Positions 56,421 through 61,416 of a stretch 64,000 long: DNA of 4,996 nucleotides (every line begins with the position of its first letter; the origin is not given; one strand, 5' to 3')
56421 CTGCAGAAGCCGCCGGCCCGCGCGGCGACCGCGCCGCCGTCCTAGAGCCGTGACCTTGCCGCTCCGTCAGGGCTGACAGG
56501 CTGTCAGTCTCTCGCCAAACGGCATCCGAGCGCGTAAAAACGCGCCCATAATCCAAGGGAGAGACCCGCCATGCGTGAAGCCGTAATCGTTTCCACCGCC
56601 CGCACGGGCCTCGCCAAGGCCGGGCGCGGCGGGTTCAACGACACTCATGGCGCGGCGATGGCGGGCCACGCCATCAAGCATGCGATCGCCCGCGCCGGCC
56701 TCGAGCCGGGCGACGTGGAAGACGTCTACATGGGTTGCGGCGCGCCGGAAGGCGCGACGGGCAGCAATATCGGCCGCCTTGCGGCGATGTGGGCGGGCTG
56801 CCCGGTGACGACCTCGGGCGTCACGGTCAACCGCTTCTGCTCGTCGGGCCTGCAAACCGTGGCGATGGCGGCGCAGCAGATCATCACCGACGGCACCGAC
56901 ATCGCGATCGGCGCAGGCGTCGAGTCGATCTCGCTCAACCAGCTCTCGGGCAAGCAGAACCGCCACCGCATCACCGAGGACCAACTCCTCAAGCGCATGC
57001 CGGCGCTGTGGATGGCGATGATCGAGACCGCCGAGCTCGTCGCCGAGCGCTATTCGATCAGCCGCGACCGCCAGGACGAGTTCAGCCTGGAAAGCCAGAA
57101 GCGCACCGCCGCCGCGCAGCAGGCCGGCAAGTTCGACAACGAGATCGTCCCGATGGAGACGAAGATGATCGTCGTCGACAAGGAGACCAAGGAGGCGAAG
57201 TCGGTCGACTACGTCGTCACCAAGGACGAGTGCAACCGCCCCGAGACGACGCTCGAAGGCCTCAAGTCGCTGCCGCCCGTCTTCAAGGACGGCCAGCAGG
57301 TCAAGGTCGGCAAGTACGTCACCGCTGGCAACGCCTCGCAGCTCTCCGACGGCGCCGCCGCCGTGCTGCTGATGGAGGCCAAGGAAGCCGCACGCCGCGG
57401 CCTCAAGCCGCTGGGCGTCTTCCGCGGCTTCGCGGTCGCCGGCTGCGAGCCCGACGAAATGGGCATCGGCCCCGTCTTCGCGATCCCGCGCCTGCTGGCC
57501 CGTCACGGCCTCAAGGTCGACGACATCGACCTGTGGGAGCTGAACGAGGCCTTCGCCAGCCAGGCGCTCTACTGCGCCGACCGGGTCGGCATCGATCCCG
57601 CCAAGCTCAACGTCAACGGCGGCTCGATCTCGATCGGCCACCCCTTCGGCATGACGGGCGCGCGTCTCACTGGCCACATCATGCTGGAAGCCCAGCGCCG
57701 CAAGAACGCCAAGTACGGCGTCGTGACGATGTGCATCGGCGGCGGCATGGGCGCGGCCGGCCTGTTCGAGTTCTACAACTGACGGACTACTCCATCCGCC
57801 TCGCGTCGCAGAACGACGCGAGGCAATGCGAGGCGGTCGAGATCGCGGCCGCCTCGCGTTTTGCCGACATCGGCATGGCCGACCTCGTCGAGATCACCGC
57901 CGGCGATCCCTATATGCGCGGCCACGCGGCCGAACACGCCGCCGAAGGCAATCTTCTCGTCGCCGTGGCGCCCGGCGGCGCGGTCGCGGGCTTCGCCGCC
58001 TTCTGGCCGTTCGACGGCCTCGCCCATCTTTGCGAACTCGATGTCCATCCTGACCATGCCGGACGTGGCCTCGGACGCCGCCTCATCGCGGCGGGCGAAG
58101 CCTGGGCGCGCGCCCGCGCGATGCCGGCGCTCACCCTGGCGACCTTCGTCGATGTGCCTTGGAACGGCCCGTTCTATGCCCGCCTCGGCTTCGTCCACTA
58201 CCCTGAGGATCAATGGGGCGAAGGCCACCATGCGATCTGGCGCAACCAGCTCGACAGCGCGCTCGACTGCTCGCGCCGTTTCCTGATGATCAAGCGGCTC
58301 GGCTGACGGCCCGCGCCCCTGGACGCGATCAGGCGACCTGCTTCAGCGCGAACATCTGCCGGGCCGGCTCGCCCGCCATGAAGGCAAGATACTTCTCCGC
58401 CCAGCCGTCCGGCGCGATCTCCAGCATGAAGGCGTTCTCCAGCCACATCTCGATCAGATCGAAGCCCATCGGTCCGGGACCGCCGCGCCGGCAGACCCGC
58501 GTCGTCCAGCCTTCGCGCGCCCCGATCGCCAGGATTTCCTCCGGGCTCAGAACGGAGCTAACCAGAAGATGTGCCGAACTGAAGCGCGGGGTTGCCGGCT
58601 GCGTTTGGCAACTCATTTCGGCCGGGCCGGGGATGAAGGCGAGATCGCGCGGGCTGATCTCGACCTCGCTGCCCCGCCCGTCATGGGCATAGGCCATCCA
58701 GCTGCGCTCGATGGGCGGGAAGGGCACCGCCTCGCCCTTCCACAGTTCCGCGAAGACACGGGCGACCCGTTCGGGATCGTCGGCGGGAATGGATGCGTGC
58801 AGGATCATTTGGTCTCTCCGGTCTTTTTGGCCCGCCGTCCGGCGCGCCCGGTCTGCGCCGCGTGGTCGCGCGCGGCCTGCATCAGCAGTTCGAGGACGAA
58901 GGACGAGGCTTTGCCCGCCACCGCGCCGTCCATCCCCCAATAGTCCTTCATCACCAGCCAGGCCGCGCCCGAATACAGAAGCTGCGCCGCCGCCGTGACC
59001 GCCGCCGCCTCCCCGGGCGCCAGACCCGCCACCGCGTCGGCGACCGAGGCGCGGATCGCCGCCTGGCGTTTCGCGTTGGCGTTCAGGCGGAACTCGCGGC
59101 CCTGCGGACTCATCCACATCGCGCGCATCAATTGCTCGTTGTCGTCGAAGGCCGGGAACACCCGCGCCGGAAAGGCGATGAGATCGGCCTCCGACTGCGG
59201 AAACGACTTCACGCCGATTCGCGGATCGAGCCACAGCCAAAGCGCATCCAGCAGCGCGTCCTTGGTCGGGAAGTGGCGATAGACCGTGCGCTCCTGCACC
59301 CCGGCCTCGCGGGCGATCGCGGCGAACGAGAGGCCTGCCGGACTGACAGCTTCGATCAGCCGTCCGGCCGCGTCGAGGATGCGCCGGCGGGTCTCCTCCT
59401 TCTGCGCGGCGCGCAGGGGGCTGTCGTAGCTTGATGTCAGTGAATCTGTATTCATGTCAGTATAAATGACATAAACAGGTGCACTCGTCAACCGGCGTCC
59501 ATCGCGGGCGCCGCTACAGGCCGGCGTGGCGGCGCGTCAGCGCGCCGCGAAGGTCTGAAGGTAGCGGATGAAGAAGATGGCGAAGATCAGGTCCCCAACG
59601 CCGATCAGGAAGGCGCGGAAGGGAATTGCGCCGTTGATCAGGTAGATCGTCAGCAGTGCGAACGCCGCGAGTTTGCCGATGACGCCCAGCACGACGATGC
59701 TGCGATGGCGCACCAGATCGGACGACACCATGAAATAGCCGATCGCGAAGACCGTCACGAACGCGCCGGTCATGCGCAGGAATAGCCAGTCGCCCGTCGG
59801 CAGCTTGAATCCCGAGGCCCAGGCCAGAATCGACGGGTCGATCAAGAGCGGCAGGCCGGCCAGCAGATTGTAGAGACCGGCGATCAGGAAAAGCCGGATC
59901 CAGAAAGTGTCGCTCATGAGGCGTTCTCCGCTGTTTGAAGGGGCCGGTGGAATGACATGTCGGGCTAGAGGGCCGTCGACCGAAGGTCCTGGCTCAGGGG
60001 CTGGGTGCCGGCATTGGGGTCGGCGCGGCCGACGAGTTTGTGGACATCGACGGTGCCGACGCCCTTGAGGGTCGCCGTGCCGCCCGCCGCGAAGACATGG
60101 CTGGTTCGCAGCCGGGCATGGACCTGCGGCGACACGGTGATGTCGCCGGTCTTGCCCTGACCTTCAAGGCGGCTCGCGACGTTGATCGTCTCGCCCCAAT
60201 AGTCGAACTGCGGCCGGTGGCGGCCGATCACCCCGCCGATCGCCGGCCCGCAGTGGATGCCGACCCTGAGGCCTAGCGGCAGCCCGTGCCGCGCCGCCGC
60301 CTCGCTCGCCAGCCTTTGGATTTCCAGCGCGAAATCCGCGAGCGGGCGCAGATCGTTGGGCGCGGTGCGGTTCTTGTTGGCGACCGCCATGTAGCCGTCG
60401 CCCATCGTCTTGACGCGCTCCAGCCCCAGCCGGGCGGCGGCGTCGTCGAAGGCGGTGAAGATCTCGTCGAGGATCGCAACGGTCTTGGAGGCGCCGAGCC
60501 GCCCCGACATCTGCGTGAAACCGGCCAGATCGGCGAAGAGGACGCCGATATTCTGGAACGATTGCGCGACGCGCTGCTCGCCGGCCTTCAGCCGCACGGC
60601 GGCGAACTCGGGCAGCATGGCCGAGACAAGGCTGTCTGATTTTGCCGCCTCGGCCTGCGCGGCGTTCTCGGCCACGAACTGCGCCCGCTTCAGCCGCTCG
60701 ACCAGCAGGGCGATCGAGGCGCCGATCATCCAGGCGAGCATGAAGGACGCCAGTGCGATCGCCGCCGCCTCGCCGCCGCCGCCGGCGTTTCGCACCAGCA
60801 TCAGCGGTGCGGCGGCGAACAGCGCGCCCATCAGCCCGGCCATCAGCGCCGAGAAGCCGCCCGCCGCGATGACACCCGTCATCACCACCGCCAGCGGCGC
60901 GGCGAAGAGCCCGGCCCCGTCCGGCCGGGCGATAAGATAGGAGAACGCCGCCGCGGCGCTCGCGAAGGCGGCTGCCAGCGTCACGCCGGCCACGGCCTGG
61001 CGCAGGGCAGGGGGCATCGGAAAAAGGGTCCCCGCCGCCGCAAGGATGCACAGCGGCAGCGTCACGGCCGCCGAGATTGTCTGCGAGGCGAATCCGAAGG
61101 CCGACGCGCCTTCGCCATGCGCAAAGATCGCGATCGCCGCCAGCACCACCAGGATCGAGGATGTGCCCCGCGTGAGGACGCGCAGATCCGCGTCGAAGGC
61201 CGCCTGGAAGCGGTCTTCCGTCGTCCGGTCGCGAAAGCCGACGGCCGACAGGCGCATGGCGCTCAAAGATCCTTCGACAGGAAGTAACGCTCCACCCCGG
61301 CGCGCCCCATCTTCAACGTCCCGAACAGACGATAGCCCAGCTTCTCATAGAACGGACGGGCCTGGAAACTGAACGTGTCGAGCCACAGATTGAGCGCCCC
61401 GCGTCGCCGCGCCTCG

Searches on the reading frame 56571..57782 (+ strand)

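Call 95: search_protein_families(library=pfam, proteins=[window:56571-57782:+], max_evalue=0.00001)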
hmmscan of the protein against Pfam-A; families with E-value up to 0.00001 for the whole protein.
window:56571-57782:+ (403 aa): 2 families
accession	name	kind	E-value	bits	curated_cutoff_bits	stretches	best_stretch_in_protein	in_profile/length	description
PF00108.29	Thiolase_N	-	6.4e-61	206.4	26.4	1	5-270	2-259/260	Thiolase, N-terminal domain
PF02803.24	Thiolase_C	-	2.4e-46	156.8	27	1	278-400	1-122/123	Thiolase, C-terminal domain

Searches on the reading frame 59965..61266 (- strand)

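Call 95: search_protein_families(library=pfam, proteins=[window:59965-61266:-], max_evalue=0.00001)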
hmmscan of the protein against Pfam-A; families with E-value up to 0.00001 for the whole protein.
window:59965-61266:- (433 aa): 1 family
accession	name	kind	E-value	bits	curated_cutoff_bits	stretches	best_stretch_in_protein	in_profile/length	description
PF00211.25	Guanylate_cyc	-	4.7e-44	150.6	21.9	1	234-411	3-181/183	Adenylate and Guanylate cyclase catalytic domain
